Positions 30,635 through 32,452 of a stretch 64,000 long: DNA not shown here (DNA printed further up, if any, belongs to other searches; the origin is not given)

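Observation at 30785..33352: CrtI-family flavoprotein and CrtC/AttH-like putative hydratase embedded in the beta-oxidation supercluster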

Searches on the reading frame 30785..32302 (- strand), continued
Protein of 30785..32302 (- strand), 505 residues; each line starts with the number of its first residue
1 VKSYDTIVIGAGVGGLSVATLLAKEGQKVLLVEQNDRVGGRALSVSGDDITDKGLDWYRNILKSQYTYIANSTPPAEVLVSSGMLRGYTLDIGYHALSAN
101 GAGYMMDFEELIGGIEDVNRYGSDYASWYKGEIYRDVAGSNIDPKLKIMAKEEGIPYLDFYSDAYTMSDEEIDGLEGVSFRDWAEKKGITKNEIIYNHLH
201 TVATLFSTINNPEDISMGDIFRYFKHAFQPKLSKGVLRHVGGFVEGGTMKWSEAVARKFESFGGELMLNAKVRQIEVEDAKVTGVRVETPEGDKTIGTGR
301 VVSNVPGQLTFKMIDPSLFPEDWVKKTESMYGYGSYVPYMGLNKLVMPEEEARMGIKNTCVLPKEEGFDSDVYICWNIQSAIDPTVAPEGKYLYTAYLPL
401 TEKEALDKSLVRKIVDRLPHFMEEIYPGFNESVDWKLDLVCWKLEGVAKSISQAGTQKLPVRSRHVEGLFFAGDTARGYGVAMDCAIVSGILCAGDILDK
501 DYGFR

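Call 26: find_homologous_proteins(query=window:30785-32302:-)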
Query window:30785-32302:- (505 aa): 373 proteins with E <= 0.001 among 8000 candidates; the best 120 are listed.
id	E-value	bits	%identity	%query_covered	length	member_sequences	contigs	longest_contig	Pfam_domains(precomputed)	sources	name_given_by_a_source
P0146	0.0e+0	1138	98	100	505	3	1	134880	PF01266.31,PF01593.31,PF13450.13,PF00890.31,PF07992.21,PF00070.34,PF03486.21,PF00996.25,PF12831.14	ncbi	-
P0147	1.5e-266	903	76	100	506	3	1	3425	PF01266.31,PF01593.31,PF13450.13,PF00996.25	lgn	-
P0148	3.3e-257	872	73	100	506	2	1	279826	PF01266.31,PF01593.31,PF13450.13,PF00890.31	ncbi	-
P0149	2.2e-251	853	72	100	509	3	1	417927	PF01266.31,PF01593.31,PF13450.13,PF00890.31,PF00996.25,PF12831.14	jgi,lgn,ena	-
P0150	2.8e-247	839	70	100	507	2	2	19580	PF01266.31,PF01593.31,PF13450.13,PF00890.31,PF07992.21,PF00070.34,PF03486.21,PF00996.25,PF01494.26,PF12831.14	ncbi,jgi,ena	-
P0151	3.1e-247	839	71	100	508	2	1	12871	PF01946.24,PF01266.31,PF01593.31,PF13450.13,PF00890.31,PF00996.25,PF12831.14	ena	-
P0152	5.1e-247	838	70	100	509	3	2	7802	PF01266.31,PF01593.31,PF13450.13,PF00890.31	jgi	jgi:phytoene dehydrogenase-like protein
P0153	3.0e-246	836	69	100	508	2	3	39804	PF01266.31,PF01593.31,PF13450.13,PF00890.31,PF00996.25,PF12831.14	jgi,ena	-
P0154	5.6e-246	835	69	100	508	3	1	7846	PF01946.24,PF01266.31,PF01593.31,PF13450.13,PF00890.31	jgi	jgi:phytoene dehydrogenase-like protein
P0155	1.5e-245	834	70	100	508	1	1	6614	PF01266.31,PF01593.31,PF13450.13,PF00890.31,PF00070.34,PF12831.14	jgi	jgi:phytoene dehydrogenase-like protein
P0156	1.6e-245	834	69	100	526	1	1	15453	PF01946.24,PF01266.31,PF01593.31,PF13450.13,PF00890.31,PF12831.14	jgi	jgi:phytoene dehydrogenase-like protein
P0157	2.4e-245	833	69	100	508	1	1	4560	PF01946.24,PF01266.31,PF01593.31,PF13450.13,PF00890.31,PF00996.25,PF12831.14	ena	-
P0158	3.0e-245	833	68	100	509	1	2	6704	PF01266.31,PF01593.31,PF13450.13,PF00996.25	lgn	-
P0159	3.3e-245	832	68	100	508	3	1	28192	PF01266.31,PF01593.31,PF13450.13,PF00890.31,PF07992.21,PF00070.34,PF03486.21,PF00996.25,PF12831.14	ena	-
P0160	2.4e-244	830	70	100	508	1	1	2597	PF01266.31,PF01593.31,PF13450.13,PF00890.31,PF00996.25,PF12831.14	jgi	jgi:phytoene dehydrogenase-like protein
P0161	4.3e-244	829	69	96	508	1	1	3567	PF01946.24,PF01266.31,PF01593.31,PF13450.13,PF00890.31,PF00070.34,PF01494.26,PF12831.14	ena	-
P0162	5.7e-244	828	70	99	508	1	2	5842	PF01266.31,PF01593.31,PF13450.13,PF00890.31,PF12831.14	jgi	jgi:phytoene dehydrogenase-like protein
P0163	1.0e-243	828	67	100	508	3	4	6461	PF01266.31,PF01593.31,PF13450.13,PF00890.31,PF07992.21,PF00070.34,PF00996.25,PF12831.14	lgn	-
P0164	3.8e-243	826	69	100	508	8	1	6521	PF01266.31,PF01593.31,PF13450.13,PF00890.31,PF00070.34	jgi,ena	-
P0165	4.0e-243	826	69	100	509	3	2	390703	PF01266.31,PF01593.31,PF13450.13,PF00890.31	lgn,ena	-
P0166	4.0e-243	826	69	99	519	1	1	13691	PF01266.31,PF01593.31,PF13450.13,PF00890.31,PF07992.21,PF00070.34,PF12831.14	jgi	jgi:phytoene dehydrogenase-like protein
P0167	6.6e-243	825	69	100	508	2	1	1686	PF01946.24,PF01266.31,PF01593.31,PF13450.13,PF00890.31,PF00070.34,PF12831.14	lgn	-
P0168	7.9e-243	825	70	100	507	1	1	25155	PF01266.31,PF01593.31,PF13450.13,PF00890.31,PF00070.34,PF01494.26,PF12831.14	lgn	-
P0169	8.1e-243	825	69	100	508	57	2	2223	PF01266.31,PF01593.31,PF13450.13,PF00890.31,PF07992.21,PF00070.34,PF01494.26,PF12831.14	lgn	-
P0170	2.0e-242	823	68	100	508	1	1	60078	PF01266.31,PF01593.31,PF13450.13,PF00890.31,PF12831.14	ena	-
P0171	3.6e-242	822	67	100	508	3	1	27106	PF01266.31,PF01593.31,PF13450.13,PF00890.31,PF07992.21,PF00070.34,PF00996.25,PF12831.14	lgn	-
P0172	7.6e-242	821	68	99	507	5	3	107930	PF01266.31,PF01593.31,PF13450.13,PF00890.31,PF00070.34,PF00996.25,PF12831.14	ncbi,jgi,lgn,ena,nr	ncbi:MAG: hypothetical protein CVU54_06730 [Deltaproteobacteria bacterium HGW-Deltaproteobacteria-12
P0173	7.7e-242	821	67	100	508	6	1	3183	PF01266.31,PF01593.31,PF13450.13,PF00890.31,PF07992.21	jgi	jgi:phytoene dehydrogenase-like protein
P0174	1.2e-241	821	69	100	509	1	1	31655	PF01593.31,PF13450.13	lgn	-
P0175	3.0e-241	819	68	100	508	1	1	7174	PF01266.31,PF01593.31,PF13450.13,PF00890.31,PF00996.25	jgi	jgi:phytoene dehydrogenase-like protein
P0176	6.0e-241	818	69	99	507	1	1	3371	PF01266.31,PF01593.31,PF13450.13,PF00890.31,PF07992.21,PF00070.34,PF00996.25,PF12831.14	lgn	-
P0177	1.9e-240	817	68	99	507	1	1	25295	PF01946.24,PF01266.31,PF01593.31,PF13450.13,PF00890.31,PF00070.34,PF12831.14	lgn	-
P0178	2.2e-240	817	69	100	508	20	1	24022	PF01266.31,PF01593.31,PF13450.13,PF00890.31,PF12831.14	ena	-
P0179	6.7e-240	815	69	100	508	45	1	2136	PF01946.24,PF01266.31,PF01593.31,PF13450.13,PF00890.31,PF00996.25,PF01494.26,PF12831.14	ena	-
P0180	1.5e-239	814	68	100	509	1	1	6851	PF01266.31,PF01593.31,PF13450.13,PF00890.31,PF07992.21,PF00070.34,PF03486.21,PF00996.25,PF12831.14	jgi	jgi:phytoene dehydrogenase-like protein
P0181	2.1e-238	810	67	100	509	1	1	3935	PF01266.31,PF01593.31,PF13450.13,PF00890.31,PF07992.21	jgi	-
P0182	3.0e-238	810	67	99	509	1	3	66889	PF01266.31,PF01593.31,PF13450.13,PF12831.14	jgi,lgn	jgi:prolycopene isomerase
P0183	3.0e-238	810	69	96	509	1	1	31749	PF01266.31,PF01593.31,PF13450.13,PF00996.25,PF12831.14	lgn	-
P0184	3.3e-238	809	67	99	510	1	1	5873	PF01266.31,PF01593.31,PF13450.13,PF07992.21,PF00996.25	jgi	jgi:phytoene dehydrogenase-like protein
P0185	4.3e-238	809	68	100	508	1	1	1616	PF01946.24,PF01266.31,PF01593.31,PF13450.13,PF00890.31,PF00070.34,PF00996.25,PF12831.14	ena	-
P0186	5.8e-238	809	68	100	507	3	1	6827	PF01266.31,PF01593.31,PF13450.13,PF00890.31,PF00996.25,PF01494.26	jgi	-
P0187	5.9e-238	809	68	100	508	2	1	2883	PF01946.24,PF01266.31,PF01593.31,PF13450.13,PF00890.31,PF00070.34,PF00996.25,PF12831.14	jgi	jgi:phytoene dehydrogenase-like protein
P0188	3.1e-237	806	66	100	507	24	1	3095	PF01266.31,PF01593.31,PF13450.13,PF00890.31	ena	-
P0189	7.1e-237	805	66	100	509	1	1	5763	PF01266.31,PF01593.31,PF13450.13,PF00890.31,PF00070.34,PF12831.14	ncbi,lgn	-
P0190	1.3e-236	804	68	99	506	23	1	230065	PF01946.24,PF01266.31,PF01593.31,PF13450.13,PF00890.31,PF12831.14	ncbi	-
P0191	4.7e-236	802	66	100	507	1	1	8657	PF01946.24,PF01266.31,PF01593.31,PF13450.13,PF00890.31,PF12831.14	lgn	-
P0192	7.2e-236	802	67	99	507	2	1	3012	PF01266.31,PF01593.31,PF13450.13,PF00890.31,PF12831.14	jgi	-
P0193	9.4e-236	801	67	99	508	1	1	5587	PF01266.31,PF01593.31,PF13450.13,PF00890.31,PF00070.34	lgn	-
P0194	1.9e-235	800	67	100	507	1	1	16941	PF01266.31,PF01593.31,PF13450.13,PF00890.31,PF00070.34,PF03486.21,PF00996.25,PF01494.26,PF12831.14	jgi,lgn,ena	-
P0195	5.1e-235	799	66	100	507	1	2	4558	PF01266.31,PF01593.31,PF13450.13,PF00890.31,PF12831.14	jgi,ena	-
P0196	5.4e-235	799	67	99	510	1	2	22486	PF01946.24,PF01266.31,PF01593.31,PF13450.13,PF00890.31,PF03486.21,PF12831.14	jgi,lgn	jgi:phytoene dehydrogenase-like protein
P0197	7.0e-235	798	66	99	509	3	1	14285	PF01266.31,PF01593.31,PF13450.13,PF00890.31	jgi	-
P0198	1.0e-234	798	66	100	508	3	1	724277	PF01946.24,PF01266.31,PF01593.31,PF13450.13,PF00890.31,PF07992.21,PF00070.34,PF12831.14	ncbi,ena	-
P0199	6.7e-234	795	66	100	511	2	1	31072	PF01266.31,PF01593.31,PF13450.13,PF00890.31,PF07992.21,PF00070.34,PF12831.14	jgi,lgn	-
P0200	7.0e-234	795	66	99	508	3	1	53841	PF01266.31,PF01593.31,PF13450.13,PF00890.31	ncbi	ncbi:MAG: FAD-dependent oxidoreductase [bacterium]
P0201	9.9e-234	795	66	99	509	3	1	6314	PF01266.31,PF01593.31,PF13450.13,PF00890.31,PF01494.26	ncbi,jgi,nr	ncbi:MAG: NAD(P)/FAD-dependent oxidoreductase [Deltaproteobacteria bacterium]|nr:NAD(P)/FAD-dependen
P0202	2.0e-233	794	66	100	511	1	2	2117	PF01266.31,PF01593.31,PF13450.13,PF00890.31,PF07992.21,PF00070.34,PF01494.26,PF12831.14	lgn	-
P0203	5.2e-233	792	67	99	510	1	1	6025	PF01946.24,PF01266.31,PF01593.31,PF13450.13,PF00890.31,PF12831.14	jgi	-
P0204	8.5e-233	792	65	99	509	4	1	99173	PF01266.31,PF01593.31,PF13450.13,PF00890.31,PF12831.14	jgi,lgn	-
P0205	2.0e-232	790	66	99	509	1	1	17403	PF01946.24,PF01266.31,PF01593.31,PF13450.13,PF00890.31,PF07992.21,PF00996.25,PF12831.14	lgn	-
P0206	2.7e-232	790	67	97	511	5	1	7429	PF01266.31,PF01593.31,PF13450.13,PF00890.31,PF00996.25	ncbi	-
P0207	5.7e-232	789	65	97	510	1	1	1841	PF01946.24,PF01266.31,PF01593.31,PF13450.13,PF00890.31,PF12831.14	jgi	-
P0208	1.9e-231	787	65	99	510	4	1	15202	PF01946.24,PF01266.31,PF01593.31,PF13450.13,PF00890.31,PF03486.21,PF12831.14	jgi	-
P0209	9.1e-231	785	66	99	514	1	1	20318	PF01266.31,PF01593.31,PF13450.13,PF00890.31,PF12831.14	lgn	-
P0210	9.9e-231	785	66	100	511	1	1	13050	PF01266.31,PF01593.31,PF13450.13,PF00890.31,PF07992.21,PF12831.14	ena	-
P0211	1.1e-229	781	65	100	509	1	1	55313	PF01266.31,PF01593.31,PF13450.13,PF00890.31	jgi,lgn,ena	-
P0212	3.3e-229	780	65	100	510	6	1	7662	PF01266.31,PF01593.31,PF13450.13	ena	-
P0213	6.1e-229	779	63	100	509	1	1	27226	PF01946.24,PF01266.31,PF01593.31,PF13450.13,PF00890.31,PF07992.21,PF00070.34,PF00996.25,PF12831.14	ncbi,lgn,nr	ncbi:MAG: NAD(P)/FAD-dependent oxidoreductase [Thermodesulfobacteriota bacterium]|nr:NAD(P)/FAD-depe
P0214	3.5e-228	776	66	98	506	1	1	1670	PF01946.24,PF01266.31,PF01593.31,PF13450.13,PF00890.31,PF00996.25,PF12831.14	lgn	-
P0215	4.2e-228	776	65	100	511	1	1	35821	PF01266.31,PF01593.31,PF13450.13,PF00890.31,PF03486.21,PF12831.14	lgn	-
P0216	2.1e-227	774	64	100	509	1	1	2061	PF01266.31,PF01593.31,PF13450.13,PF00890.31,PF07992.21,PF00070.34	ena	-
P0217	2.4e-227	774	64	100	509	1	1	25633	PF01266.31,PF01593.31,PF13450.13,PF00890.31,PF07992.21,PF00070.34,PF12831.14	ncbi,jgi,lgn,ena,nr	ncbi:MAG: NAD(P)/FAD-dependent oxidoreductase [Proteobacteria bacterium]|nr:NAD(P)/FAD-dependent oxi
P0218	3.2e-227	773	65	99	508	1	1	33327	PF01946.24,PF01266.31,PF01593.31,PF13450.13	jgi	jgi:phytoene dehydrogenase-like protein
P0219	5.0e-224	763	62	100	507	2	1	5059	PF01266.31,PF01593.31,PF13450.13,PF00890.31,PF00070.34,PF01494.26,PF12831.14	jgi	jgi:phytoene dehydrogenase-like protein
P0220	4.9e-222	756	63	100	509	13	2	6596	PF01266.31,PF01593.31,PF13450.13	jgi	jgi:phytoene dehydrogenase-like protein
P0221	3.5e-221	753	62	100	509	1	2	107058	PF01946.24,PF01266.31,PF01593.31,PF13450.13,PF00890.31,PF01494.26,PF12831.14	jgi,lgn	-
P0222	3.7e-219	747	63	99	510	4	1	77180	PF01266.31,PF01593.31,PF13450.13,PF00890.31,PF00996.25,PF12831.14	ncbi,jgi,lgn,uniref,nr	ncbi:prolycopene isomerase [Desulfatibacillum alkenivorans DSM 16219]|jgi:prolycopene isomerase|unir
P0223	3.3e-218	743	61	99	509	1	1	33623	PF01266.31,PF01593.31,PF13450.13,PF00890.31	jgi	jgi:prolycopene isomerase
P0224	2.6e-212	724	61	100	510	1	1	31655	PF01266.31,PF01593.31,PF13450.13,PF00890.31,PF12831.14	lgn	-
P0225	9.8e-199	679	69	85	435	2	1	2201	PF01266.31,PF01593.31,PF13450.13,PF00890.31,PF07992.21,PF00070.34,PF00996.25,PF12831.14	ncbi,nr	ncbi:MAG: NAD(P)/FAD-dependent oxidoreductase [Spirochaetales bacterium]|nr:MAG: NAD(P)/FAD-dependen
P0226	3.2e-175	602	55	100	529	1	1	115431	PF01266.31,PF01593.31,PF13450.13,PF00890.31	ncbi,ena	-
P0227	3.9e-175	601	67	73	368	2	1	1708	PF01593.31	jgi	jgi:prolycopene isomerase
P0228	1.5e-174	599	73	71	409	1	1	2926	PF01266.31,PF01593.31,PF13450.13,PF00890.31,PF00070.34,PF12831.14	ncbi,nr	ncbi:MAG TPA: FAD-binding protein, partial [Spirochaetes bacterium]|nr:FAD-binding protein [Spirocha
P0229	1.3e-166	573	51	100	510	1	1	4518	PF01266.31,PF01593.31,PF13450.13,PF00890.31,PF07992.21,PF00996.25,PF12831.14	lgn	-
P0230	6.1e-164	564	50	99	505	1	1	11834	PF01266.31,PF01593.31,PF13450.13,PF00890.31,PF12831.14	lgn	-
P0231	1.6e-163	563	50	99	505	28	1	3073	PF01266.31,PF01593.31,PF13450.13,PF00890.31,PF00996.25,PF12831.14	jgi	jgi:prolycopene isomerase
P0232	4.5e-163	562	50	99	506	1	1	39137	PF01266.31,PF01593.31,PF13450.13,PF00890.31,PF00996.25,PF12831.14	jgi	jgi:phytoene dehydrogenase-like protein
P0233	1.2e-162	560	49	99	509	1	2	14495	PF01266.31,PF01593.31,PF13450.13,PF00890.31,PF12831.14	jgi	-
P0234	1.3e-162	560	48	99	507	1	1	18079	PF01946.24,PF01266.31,PF01593.31,PF13450.13,PF00890.31,PF07992.21,PF00996.25,PF12831.14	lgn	-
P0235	1.9e-162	559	51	99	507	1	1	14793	PF01946.24,PF01266.31,PF01593.31,PF13450.13,PF00890.31,PF00070.34,PF00996.25,PF01494.26,PF12831.14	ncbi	-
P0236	2.2e-160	553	50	100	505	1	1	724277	PF01266.31,PF01593.31,PF13450.13,PF00890.31,PF12831.14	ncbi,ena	-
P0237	3.5e-160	552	48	99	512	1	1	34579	PF01266.31,PF01593.31,PF13450.13,PF00890.31,PF12831.14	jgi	jgi:prolycopene isomerase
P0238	6.1e-160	551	48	100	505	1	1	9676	PF01266.31,PF01593.31,PF13450.13,PF00890.31,PF00996.25,PF12831.14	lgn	-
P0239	6.9e-160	551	47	96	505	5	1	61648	PF01266.31,PF01593.31,PF13450.13,PF00890.31,PF00996.25,PF12831.14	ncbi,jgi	-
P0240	1.0e-159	550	47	99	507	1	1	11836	PF01266.31,PF01593.31,PF13450.13,PF00890.31,PF07992.21,PF12831.14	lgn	-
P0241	2.5e-159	549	49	99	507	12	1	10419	PF01266.31,PF01593.31,PF13450.13,PF00890.31,PF07992.21,PF00996.25,PF12831.14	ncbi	-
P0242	3.3e-159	549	48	99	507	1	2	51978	PF01266.31,PF01593.31,PF13450.13,PF00890.31,PF00996.25,PF12831.14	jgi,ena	jgi:prolycopene isomerase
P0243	5.9e-159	548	49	99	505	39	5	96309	PF01266.31,PF01593.31,PF13450.13,PF00890.31,PF07992.21,PF12831.14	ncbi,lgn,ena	-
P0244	6.4e-159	548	48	99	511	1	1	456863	PF01266.31,PF01593.31,PF13450.13,PF00890.31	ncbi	ncbi:MAG: FAD-dependent oxidoreductase [Thermodesulfobacteriota bacterium]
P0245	1.7e-158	546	47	100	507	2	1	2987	PF01266.31,PF01593.31,PF13450.13,PF00890.31,PF00996.25,PF12831.14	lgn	-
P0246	3.7e-158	545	49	99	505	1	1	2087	PF01266.31,PF01593.31,PF13450.13,PF00890.31,PF00996.25,PF12831.14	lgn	-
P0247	4.3e-158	545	49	99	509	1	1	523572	PF01266.31,PF01593.31,PF13450.13,PF00890.31,PF12831.14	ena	-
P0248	4.3e-158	545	49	99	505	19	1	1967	PF01266.31,PF01593.31,PF13450.13,PF00890.31,PF07992.21,PF12831.14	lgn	-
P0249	4.8e-158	545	49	100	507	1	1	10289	PF01266.31,PF01593.31,PF13450.13,PF00890.31,PF00996.25,PF12831.14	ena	-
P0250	5.1e-158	545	47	100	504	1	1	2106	PF01266.31,PF01593.31,PF13450.13,PF00890.31,PF12831.14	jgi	-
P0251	5.1e-158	545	50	99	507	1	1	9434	PF01593.31,PF13450.13,PF00890.31,PF00996.25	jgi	jgi:hypothetical protein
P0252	5.4e-158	545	50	99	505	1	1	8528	PF01266.31,PF01593.31,PF13450.13,PF00890.31,PF12831.14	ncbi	-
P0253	6.4e-158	545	48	97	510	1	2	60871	PF01266.31,PF01593.31,PF13450.13,PF00890.31,PF07992.21,PF01494.26,PF12831.14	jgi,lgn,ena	-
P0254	6.7e-158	544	49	100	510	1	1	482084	PF01266.31,PF01593.31,PF13450.13,PF00890.31,PF12831.14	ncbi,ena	-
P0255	1.1e-157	544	49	100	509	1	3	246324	PF01266.31,PF01593.31,PF13450.13,PF00890.31,PF00070.34,PF01494.26,PF12831.14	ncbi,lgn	-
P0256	1.3e-157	544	48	99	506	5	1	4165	PF01266.31,PF01593.31,PF13450.13,PF00890.31,PF12831.14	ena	-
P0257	3.1e-157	542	50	99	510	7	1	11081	PF01946.24,PF01266.31,PF01593.31,PF13450.13,PF00890.31,PF07992.21,PF00070.34,PF01494.26,PF12831.14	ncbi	-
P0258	3.1e-157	542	50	99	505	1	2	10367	PF01593.31,PF13450.13,PF00890.31,PF00996.25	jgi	jgi:phytoene dehydrogenase-like protein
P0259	4.1e-157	542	47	97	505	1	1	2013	PF01593.31,PF13450.13,PF00890.31,PF00996.25,PF12831.14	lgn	-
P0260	4.1e-157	542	48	99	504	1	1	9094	PF01266.31,PF01593.31,PF13450.13,PF00890.31,PF00996.25,PF12831.14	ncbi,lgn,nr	ncbi:MAG: FAD-dependent oxidoreductase [Thermodesulfobacteriota bacterium]|nr:FAD-dependent oxidored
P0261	4.7e-157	542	49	100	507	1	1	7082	PF01946.24,PF01266.31,PF01593.31,PF13450.13,PF00890.31,PF12831.14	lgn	-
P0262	6.9e-157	541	48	99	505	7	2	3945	PF01266.31,PF01593.31,PF13450.13,PF00890.31,PF00996.25,PF12831.14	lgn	-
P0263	7.6e-157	541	49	99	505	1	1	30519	PF01266.31,PF01593.31,PF13450.13,PF00890.31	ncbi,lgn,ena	-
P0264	8.1e-157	541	50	99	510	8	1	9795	PF01266.31,PF01593.31,PF13450.13,PF00890.31,PF07992.21,PF00070.34,PF01494.26,PF12831.14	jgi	-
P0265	8.2e-157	541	48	100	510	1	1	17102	PF01946.24,PF01266.31,PF01593.31,PF13450.13,PF00890.31,PF01494.26,PF12831.14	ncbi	-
